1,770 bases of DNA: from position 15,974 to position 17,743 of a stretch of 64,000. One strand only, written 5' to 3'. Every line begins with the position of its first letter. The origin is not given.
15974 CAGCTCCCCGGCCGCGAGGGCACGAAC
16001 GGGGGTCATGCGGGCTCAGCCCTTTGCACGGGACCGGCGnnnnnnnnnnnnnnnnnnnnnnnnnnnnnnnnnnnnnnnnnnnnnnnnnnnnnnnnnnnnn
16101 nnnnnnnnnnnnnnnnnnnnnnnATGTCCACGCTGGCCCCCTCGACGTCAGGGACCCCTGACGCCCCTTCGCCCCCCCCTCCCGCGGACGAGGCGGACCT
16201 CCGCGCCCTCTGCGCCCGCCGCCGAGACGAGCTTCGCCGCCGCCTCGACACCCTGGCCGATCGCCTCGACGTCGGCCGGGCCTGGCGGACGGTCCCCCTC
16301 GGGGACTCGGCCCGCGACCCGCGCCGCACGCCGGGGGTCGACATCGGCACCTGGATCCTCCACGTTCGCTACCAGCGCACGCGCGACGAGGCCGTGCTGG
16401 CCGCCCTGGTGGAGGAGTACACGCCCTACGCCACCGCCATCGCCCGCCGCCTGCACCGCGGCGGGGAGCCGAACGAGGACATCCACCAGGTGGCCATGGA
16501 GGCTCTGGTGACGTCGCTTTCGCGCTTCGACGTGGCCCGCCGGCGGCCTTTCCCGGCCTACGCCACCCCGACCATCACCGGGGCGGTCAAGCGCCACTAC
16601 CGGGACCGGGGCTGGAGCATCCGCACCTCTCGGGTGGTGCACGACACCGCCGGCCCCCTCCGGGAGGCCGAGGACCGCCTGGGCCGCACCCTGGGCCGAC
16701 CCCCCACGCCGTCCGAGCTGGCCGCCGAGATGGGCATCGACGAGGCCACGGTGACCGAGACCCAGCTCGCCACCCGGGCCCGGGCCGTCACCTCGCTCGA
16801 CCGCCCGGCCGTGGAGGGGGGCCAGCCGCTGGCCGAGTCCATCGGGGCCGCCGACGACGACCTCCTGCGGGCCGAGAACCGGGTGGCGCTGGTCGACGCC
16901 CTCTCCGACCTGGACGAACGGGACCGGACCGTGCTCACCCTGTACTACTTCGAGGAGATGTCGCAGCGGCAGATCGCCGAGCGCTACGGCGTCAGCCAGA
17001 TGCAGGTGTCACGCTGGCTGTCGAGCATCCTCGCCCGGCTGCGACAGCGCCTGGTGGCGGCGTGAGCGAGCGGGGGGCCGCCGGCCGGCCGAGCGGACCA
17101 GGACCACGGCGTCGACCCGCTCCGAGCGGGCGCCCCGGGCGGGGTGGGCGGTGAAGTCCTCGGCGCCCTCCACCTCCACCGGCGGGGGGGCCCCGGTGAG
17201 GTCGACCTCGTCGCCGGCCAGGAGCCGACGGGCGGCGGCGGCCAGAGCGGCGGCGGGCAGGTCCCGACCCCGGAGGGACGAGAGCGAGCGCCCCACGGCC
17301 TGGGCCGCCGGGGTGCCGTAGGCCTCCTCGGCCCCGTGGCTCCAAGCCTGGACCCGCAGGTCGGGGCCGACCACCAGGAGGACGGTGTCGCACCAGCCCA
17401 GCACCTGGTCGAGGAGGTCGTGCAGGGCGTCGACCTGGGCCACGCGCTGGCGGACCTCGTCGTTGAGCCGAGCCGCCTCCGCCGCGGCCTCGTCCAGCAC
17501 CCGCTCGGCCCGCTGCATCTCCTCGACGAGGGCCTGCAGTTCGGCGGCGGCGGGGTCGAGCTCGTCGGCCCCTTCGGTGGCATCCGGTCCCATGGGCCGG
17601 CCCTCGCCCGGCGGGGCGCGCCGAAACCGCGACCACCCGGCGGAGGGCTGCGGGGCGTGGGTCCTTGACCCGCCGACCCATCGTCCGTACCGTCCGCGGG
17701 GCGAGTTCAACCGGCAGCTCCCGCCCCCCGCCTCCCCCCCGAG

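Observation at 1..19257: About 19-kb general-stress/dormancy island wired by one recurring SigB/SigF-type promoter motif and carrying its own sigma factors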

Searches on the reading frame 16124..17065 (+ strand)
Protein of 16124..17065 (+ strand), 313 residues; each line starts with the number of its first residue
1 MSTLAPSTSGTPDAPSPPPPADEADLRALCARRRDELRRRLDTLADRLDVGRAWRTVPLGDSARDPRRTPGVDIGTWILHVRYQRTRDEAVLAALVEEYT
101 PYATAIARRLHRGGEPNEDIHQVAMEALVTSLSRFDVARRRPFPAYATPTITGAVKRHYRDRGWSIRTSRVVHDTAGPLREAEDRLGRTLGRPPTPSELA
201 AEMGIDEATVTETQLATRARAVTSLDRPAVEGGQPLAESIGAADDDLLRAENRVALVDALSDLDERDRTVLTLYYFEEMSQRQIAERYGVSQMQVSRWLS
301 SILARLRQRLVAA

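Call 10: search_protein_families(library=pfam, proteins=[window:16124-17065:+], max_evalue=0.01)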
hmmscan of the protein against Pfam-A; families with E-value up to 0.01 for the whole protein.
window:16124-17065:+ (313 aa): 17 families
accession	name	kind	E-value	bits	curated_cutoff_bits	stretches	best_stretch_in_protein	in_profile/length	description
PF04545.22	Sigma70_r4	-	9e-16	57.6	24.1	1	259-308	1-50/50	Sigma-70, region 4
PF04542.20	Sigma70_r2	-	1.8e-12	47.3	24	1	95-164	1-70/71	Sigma-70 region 2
PF08281.18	Sigma70_r4_2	-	4.9e-11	42.5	25.7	1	254-306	2-54/54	Sigma-70, region 4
PF04539.22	Sigma70_r3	-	3.9e-09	36.9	25.3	1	179-232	6-57/78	Sigma-70 region 3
PF01047.28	MarR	-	2.4e-06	27.8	24.6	0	270-299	9-38/59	MarR family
PF13384.12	HTH_23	-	2.9e-06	27.4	24.6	1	273-300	11-39/50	Homeodomain-like domain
PF13613.12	HTH_Tnp_4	-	3.7e-05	23.7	27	1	263-310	3-51/53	Helix-turn-helix of DDE superfamily endonuclease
PF13518.12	HTH_28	-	0.00021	21.7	25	0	274-300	8-34/52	Helix-turn-helix domain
PF13551.12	HTH_29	-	0.00062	20.2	28.1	0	277-299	10-33/64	Winged helix-turn helix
PF01381.28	HTH_3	-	0.00066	20.1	23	1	279-300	10-31/55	Helix-turn-helix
PF12802.13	MarR_2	-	0.0013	19.2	27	0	271-299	12-41/61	MarR family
PF06530.18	Phage_antitermQ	-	0.0023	18.3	26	1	256-299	56-99/118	Phage antitermination protein Q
PF00196.25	GerE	-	0.0034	17.4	23.5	0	263-307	3-46/57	Bacterial regulatory proteins, luxR family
PF13542.12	HTH_Tnp_ISL3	-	0.0071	16.2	27.4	0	278-301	26-49/51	Helix-turn-helix domain of transposase family ISL3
PF12840.13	HTH_20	-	0.0072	16.7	27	0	189-211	12-36/51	Helix-turn-helix domain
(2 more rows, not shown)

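Call 12: search_protein_families(library=ncbifam, proteins=[window:16124-17065:+], max_evalue=0.001)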
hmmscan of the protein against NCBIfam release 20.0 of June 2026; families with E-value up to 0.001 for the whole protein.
window:16124-17065:+ (313 aa): 56 families (the best 25 are shown)
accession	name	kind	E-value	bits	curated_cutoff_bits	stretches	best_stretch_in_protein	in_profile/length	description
TIGR02980.1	SigBFG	subfamily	6.3e-59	199.4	234.35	1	90-310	3-226/227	SigB/SigF/SigG family RNA polymerase sigma factor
NF005514.0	PRK07122.1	subfamily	6.8e-57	192.6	372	1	82-310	37-263/264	RNA polymerase sigma factor SigF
TIGR02941.1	Sigma_B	equivalog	4.8e-40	137.6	315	1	69-308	10-251/255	RNA polymerase sigma factor SigB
NF004052.0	PRK05572.1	subfamily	1.7e-36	126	311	1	84-310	26-250/252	SigF/SigG family RNA polymerase sporulation sigma factor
TIGR02885.1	spore_sigF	equivalog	3.2e-36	125.3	321.45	1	83-310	4-231/231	RNA polymerase sporulation sigma factor SigF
NF005644.0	PRK07408.1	subfamily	2.2e-35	122.5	261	1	75-310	12-253/258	RNA polymerase sigma factor SigF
TIGR02937.1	sigma70-ECF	superfamily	6.1e-33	113.8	42.9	1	92-310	3-165/165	sigma-70 family RNA polymerase sigma factor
TIGR02479.1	FliA_WhiG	subfamily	4.3e-32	111.7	189.6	1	95-310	1-223/224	FliA/WhiG family RNA polymerase sigma factor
NF005413.0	PRK06986.1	subfamily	9e-29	101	201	1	93-311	16-237/241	RNA polymerase sigma factor FliA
NF006071.0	PRK08215.1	equivalog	4.1e-24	85.6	372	1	102-309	49-256/258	RNA polymerase sporulation sigma factor SigG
NF004572.0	PRK05911.1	equivalog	4.9e-24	85.1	378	1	83-311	16-254/257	RNA polymerase sigma factor sigma-28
TIGR02850.1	spore_sigG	equivalog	2e-23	83.1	457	1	94-308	38-252/254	RNA polymerase sporulation sigma factor SigG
NF004935.0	PRK06288.1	equivalog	6.4e-21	75.2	343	1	81-311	24-263/270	RNA polymerase sigma factor WhiG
NF009091.0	PRK12427.1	equivalog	8.7e-19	68.1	339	1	98-301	23-222/233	FliA/WhiG family RNA polymerase sigma factor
NF005809.0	PRK07670.1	equivalog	5.1e-18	65.5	326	1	81-310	14-250/255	FliA/WhiG family RNA polymerase sigma factor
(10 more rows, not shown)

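Call 34: find_related_loci(query=window:16124-17065:+, collection=metagenome_contigs, flank=10000)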
Query window:16124-17065:+ (313 aa) in metagenome_contigs; peptide patterns used: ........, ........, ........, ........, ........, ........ (x = any residue, [..] = any of these).
599 stretches matched a pattern (row limit reached: there are more); 5 encode a relative of the query (tblastn E <= 1e-3); 5 distinct loci.
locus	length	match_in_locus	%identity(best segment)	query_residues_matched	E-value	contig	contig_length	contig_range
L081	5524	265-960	29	88-308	1e-16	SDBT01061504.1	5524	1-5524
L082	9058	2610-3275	26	95-308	7e-14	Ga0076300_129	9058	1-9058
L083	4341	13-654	26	103-308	1e-13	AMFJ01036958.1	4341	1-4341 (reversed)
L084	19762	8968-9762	25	33-308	7e-10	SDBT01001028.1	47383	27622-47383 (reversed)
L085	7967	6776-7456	29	93-307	4e-9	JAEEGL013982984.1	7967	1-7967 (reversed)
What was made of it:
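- Tried and rejected: A metagenome_contigs scan with sigma 1 returned only distant sigmas at 25-29% identity and was of no use (call 34).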

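Call 35: find_homologous_proteins(query=window:16124-17065:+, max_evalue=1e-40)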
Query window:16124-17065:+ (313 aa): 101 proteins with E <= 1e-40 among 8000 candidates.
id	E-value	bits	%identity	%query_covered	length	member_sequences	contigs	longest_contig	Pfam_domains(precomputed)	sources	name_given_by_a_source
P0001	1.6e-197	673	100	100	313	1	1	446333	PF01047.29,PF13384.13,PF04545.23,PF04542.21,PF08281.19,PF04539.23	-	-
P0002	2.9e-109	383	63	95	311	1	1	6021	PF04545.23,PF04542.21,PF08281.19,PF04539.23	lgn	-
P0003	1.0e-107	378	64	88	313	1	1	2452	PF13384.13,PF04545.23,PF04542.21,PF08281.19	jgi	jgi:RNA polymerase sigma-B factor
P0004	1.1e-107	378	61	99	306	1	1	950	PF04545.23,PF04542.21,PF08281.19,PF04539.23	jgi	jgi:RNA polymerase sigma-B factor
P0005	2.0e-107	377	61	96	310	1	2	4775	PF04545.23,PF04542.21,PF08281.19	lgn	-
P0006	6.4e-107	375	62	96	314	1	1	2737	PF13384.13,PF04545.23,PF04542.21,PF08281.19,PF04539.23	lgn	-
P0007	2.0e-105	370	61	95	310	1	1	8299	PF13384.13,PF04545.23,PF04542.21,PF08281.19,PF04539.23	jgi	-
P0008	1.4e-104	368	62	94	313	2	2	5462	PF13384.13,PF04545.23,PF04542.21,PF08281.19,PF04539.23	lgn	-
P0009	1.5e-104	368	60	94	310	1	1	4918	PF04545.23,PF04542.21,PF08281.19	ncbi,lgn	-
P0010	1.9e-104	367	60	99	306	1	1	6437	PF13384.13,PF13518.13,PF13542.13,PF04545.23,PF04542.21,PF08281.19,PF04539.23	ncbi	-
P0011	5.1e-104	366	62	93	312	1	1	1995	PF04545.23,PF04542.21,PF08281.19,PF04539.23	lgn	-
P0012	1.3e-99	351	59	95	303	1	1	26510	PF13384.13,PF04545.23,PF04542.21,PF08281.19,PF04539.23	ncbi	-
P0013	2.9e-99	350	61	91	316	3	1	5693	PF04545.23,PF04542.21,PF08281.19,PF04539.23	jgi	jgi:RNA polymerase sigma-B factor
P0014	2.1e-97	344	59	88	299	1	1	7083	PF13384.13,PF04545.23,PF04542.21,PF08281.19,PF04297.21,PF04539.23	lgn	-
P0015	1.9e-96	341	61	87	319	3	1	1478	PF13384.13,PF04545.23,PF04542.21,PF08281.19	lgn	-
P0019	1.2e-87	312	56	92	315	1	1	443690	PF04545.23,PF04542.21,PF08281.19,PF04539.23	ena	-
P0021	4.6e-87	310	57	85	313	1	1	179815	PF13384.13,PF04545.23,PF04542.21,PF08281.19,PF04539.23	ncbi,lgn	-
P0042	1.4e-78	282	56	82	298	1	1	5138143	PF04545.23,PF04542.21,PF08281.19,PF04539.23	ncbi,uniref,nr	ncbi:sigma-70 family RNA polymerase sigma factor [Iamia sp. SCSIO 61187]|uniref:sigma-70 family RNA 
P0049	2.9e-77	278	57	78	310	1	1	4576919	PF04545.23,PF04542.21,PF08281.19,PF04539.23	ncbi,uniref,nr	ncbi:sigma-70 family RNA polymerase sigma factor [Iamia majanohamensis]|uniref:Sigma-70 family RNA p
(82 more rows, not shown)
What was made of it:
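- More than 100 close homologues exist, with several paralogues per Iamia genome (call 35).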

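Call 36: find_encoding_contigs(protein=P0012, flank=10000, max_places=1)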
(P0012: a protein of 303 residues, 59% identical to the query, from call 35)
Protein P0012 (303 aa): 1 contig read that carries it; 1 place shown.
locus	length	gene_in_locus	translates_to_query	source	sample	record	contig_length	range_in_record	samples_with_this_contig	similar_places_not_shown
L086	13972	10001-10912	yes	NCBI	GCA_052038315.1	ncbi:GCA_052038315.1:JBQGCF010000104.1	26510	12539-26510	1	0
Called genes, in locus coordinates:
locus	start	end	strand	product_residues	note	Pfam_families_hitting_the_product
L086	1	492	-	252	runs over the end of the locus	PF00106:adh_short, PF13561:adh_short_C2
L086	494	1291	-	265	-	PF00378:ECH_1, PF16113:ECH_2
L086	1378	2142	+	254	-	PF00440:TetR_N, PF04545:Sigma70_r4 (faint)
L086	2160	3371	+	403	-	PF00067:p450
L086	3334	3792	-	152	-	PF01047:MarR (weak), PF12802:MarR_2, PF13463:HTH_27, PF24409:wHTH-PRTase_assc (faint)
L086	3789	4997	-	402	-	PF04909:Amidohydro_2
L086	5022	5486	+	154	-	-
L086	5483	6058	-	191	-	PF01872:RibD_C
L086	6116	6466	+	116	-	PF03795:YCII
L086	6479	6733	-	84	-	-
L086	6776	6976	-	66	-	PF00313:CSD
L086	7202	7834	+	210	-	-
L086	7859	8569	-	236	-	-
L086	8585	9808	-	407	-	-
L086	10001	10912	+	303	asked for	PF04542:Sigma70_r2, PF04539:Sigma70_r3, PF13384:HTH_23 (faint), PF08281:Sigma70_r4_2, PF04545:Sigma70_r4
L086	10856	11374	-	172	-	-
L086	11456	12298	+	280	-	PF13483:Lactamase_B_3, PF12706:Lactamase_B_2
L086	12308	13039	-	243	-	PF01590:GAF (weak), PF13185:GAF_2, PF03861:ANTAR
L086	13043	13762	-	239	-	PF13185:GAF_2, PF01590:GAF, PF03861:ANTAR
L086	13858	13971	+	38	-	?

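Call 37: find_encoding_contigs(protein=P0019, flank=10000, max_places=1)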
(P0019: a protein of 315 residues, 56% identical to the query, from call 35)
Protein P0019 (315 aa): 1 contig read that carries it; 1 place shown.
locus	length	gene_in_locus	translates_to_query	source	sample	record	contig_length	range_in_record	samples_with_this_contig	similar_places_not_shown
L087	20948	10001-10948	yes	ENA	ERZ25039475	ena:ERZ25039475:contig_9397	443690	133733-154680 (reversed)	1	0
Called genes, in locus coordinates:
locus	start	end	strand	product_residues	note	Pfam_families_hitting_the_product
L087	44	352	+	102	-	PF00561:Abhydrolase_1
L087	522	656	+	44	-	-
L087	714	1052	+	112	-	-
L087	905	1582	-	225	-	PF03006:HlyIII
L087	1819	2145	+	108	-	-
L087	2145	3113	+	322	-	PF07969:Amidohydro_3 (weak)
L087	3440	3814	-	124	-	-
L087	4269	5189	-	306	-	PF03631:Virul_fac_BrkB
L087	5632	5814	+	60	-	-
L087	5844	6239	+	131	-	-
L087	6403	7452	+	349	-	PF07332:Phage_holin_3_6, PF12277:DUF3618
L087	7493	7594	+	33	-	-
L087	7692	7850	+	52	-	-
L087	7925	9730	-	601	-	PF00890:FAD_binding_2 (faint), PF01266:DAO (weak), PF01494:FAD_binding_3 (weak), PF01946:Thi4 (faint), PF03486:HI0933_like (faint), PF13450:NAD_binding_8, PF01593:Amino_oxidase (weak)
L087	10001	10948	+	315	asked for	PF04542:Sigma70_r2, PF04539:Sigma70_r3, PF08281:Sigma70_r4_2, PF04545:Sigma70_r4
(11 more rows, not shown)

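Call 38: find_encoding_contigs(protein=P0021, flank=10000, max_places=1)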
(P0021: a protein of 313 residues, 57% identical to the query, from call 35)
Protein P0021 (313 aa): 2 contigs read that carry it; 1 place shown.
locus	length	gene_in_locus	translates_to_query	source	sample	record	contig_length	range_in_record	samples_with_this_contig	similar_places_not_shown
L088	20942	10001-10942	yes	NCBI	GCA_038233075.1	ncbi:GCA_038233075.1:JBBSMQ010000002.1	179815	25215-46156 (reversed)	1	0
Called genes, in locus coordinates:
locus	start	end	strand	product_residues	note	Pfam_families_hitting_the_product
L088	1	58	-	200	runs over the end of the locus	PF03358:FMN_red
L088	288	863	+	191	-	PF01814:Hemerythrin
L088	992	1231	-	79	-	-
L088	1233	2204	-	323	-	PF03631:Virul_fac_BrkB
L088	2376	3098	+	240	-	PF00196:GerE, PF04545:Sigma70_r4 (weak), PF08281:Sigma70_r4_2 (faint)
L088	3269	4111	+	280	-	PF01327:Pep_deformylase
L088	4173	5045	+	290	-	PF19297:QcrA_N (weak), PF00355:Rieske (weak)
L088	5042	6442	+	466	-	PF00033:Cytochrome_B, PF13631:Cytochrom_B_N_2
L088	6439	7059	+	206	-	PF13298:LigD_N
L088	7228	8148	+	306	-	PF21686:LigD_Prim-Pol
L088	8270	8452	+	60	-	-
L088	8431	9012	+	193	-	-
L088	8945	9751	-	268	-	PF03631:Virul_fac_BrkB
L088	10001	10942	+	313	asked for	PF04542:Sigma70_r2, PF13384:HTH_23 (faint), PF04539:Sigma70_r3 (weak), PF08281:Sigma70_r4_2, PF04545:Sigma70_r4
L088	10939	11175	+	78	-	PF01740:STAS (weak), PF13466:STAS_2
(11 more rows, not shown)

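Call 39: find_encoding_contigs(protein=P0049, flank=10000, max_places=1)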
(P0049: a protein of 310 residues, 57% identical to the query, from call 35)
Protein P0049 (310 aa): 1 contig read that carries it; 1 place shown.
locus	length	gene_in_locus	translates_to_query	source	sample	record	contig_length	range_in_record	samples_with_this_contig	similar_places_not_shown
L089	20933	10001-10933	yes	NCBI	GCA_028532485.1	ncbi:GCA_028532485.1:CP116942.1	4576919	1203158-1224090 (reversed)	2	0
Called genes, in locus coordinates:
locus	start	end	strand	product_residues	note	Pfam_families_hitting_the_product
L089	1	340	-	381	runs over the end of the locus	PF01032:FecCD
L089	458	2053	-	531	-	PF00960:Neocarzinostat (faint), PF13946:DUF4214 (weak)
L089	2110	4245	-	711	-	PF16640:Big_3_5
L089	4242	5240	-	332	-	PF01497:Peripla_BP_2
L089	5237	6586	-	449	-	PF00960:Neocarzinostat (faint)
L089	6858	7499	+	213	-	PF01126:Heme_oxygenase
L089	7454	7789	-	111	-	PF04542:Sigma70_r2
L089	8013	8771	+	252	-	PF01590:GAF, PF13185:GAF_2, PF03861:ANTAR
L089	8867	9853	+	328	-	PF21753:DACNK, PF02457:DAC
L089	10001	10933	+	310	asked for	PF04542:Sigma70_r2, PF04539:Sigma70_r3 (weak), PF08281:Sigma70_r4_2 (weak), PF04545:Sigma70_r4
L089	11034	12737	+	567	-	PF02771:Acyl-CoA_dh_N, PF02770:Acyl-CoA_dh_M, PF00441:Acyl-CoA_dh_1, PF08028:Acyl-CoA_dh_2, PF21343:ACAD9-ACADV_C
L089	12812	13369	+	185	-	PF01202:SKI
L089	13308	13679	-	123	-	PF00196:GerE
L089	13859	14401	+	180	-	-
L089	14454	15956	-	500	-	PF01073:3Beta_HSD, PF01370:Epimerase, PF07993:NAD_binding_4 (faint), PF13460:NAD_binding_10, PF16363:GDP_Man_Dehyd (faint), PF02464:CinA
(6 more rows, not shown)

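Call 40: find_encoding_contigs(protein=P0042, flank=10000, max_places=1)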
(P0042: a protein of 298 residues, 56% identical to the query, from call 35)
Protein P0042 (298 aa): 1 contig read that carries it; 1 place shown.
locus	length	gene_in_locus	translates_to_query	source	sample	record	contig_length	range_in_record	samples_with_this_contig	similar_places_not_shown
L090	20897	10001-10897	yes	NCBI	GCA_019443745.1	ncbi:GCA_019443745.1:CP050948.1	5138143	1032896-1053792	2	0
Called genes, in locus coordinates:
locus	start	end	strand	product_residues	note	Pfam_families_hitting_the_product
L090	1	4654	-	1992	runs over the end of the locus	PF03160:Calx-beta, PF18911:PKD_4, PF22352:K319L-like_PKD, PF22352:K319L-like_PKD, PF18911:PKD_4, PF22352:K319L-like_PKD, PF18911:PKD_4, PF22352:K319L-like_PKD, +27 more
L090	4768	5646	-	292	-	PF00583:Acetyltransf_1, PF13673:Acetyltransf_10, PF13508:Acetyltransf_7, PF21880:DUF6916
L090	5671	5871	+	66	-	-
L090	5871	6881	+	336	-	-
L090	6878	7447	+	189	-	PF05118:Asp_Arg_Hydrox, PF07883:Cupin_2 (weak)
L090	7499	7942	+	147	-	PF21880:DUF6916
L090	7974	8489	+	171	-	PF07484:Collar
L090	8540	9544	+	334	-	PF04542:Sigma70_r2, PF22029:PhyR_sigma2 (faint), PF04545:Sigma70_r4 (weak), PF08281:Sigma70_r4_2, PF12680:SnoaL_2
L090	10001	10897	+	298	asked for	PF04542:Sigma70_r2, PF04539:Sigma70_r3 (weak), PF08281:Sigma70_r4_2 (weak), PF04545:Sigma70_r4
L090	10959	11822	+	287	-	PF00106:adh_short, PF08659:KR, PF13561:adh_short_C2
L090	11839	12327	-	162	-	PF02464:CinA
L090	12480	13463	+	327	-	-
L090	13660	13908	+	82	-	-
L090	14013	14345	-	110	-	-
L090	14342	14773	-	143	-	PF00011:HSP20, PF17886:ArsA_HSP20 (weak)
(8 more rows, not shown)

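Call 66: find_encoding_contigs(protein=P0001, flank=10000, max_places=2)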
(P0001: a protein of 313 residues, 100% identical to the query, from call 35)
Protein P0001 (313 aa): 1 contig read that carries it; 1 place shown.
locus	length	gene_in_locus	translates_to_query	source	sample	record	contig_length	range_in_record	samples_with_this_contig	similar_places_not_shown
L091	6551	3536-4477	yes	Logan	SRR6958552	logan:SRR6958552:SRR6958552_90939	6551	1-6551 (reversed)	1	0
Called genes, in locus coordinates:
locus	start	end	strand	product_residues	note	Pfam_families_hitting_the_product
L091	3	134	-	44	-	?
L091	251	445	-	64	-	-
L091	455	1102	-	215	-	-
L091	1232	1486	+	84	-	-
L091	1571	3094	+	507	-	PF00890:FAD_binding_2 (weak), PF01266:DAO, PF01494:FAD_binding_3 (weak), PF01946:Thi4 (faint), PF13450:NAD_binding_8 (weak), PF00355:Rieske (weak)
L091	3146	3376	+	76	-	-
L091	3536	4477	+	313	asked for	PF13384:HTH_23 (faint), PF01047:MarR (faint), PF04542:Sigma70_r2, PF04539:Sigma70_r3, PF08281:Sigma70_r4_2, PF04545:Sigma70_r4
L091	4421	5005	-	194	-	PF08448:PAS_4 (weak)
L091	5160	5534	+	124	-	PF01740:STAS, PF13466:STAS_2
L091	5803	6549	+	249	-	?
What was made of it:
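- Checked: Independent gene calls on a Logan contig confirm the starts at 13690, 18391 and others (call 66).
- Tried and rejected: For sigma 1 the look-up returned only a 6.5-kb Logan contig (call 66).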

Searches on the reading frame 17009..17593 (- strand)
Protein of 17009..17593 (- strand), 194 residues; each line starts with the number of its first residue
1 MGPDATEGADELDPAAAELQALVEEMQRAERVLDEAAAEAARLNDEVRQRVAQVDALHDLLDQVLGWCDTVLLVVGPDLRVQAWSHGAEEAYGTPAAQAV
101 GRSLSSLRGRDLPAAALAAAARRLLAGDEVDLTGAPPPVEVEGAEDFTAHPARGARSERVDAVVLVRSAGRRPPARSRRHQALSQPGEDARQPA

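Call 10: search_protein_families(library=pfam, proteins=[window:17009-17593:-], max_evalue=0.01)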
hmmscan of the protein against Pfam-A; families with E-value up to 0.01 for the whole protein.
window:17009-17593:- (194 aa): 2 families
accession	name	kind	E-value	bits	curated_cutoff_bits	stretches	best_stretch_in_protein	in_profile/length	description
PF08448.16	PAS_4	-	1.4e-05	25.7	23.1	1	71-168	7-104/110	PAS fold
PF08614.16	ATG16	-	0.0088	16.7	33.7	0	7-64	99-156/200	Autophagy protein 16 (ATG16)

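Call 12: search_protein_families(library=ncbifam, proteins=[window:17009-17593:-], max_evalue=0.001)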
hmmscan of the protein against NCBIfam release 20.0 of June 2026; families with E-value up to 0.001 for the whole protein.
window:17009-17593:- (194 aa): 0 families

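Call 71: search_solved_structures(query=window:17009-17593:-, max_evalue=1)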
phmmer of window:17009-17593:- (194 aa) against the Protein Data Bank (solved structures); distinct sequences matched with E-value up to 1: 1.
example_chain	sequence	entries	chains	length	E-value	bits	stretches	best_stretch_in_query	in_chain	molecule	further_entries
3a0r_A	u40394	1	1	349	0.77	13.1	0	54-108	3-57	Sensor protein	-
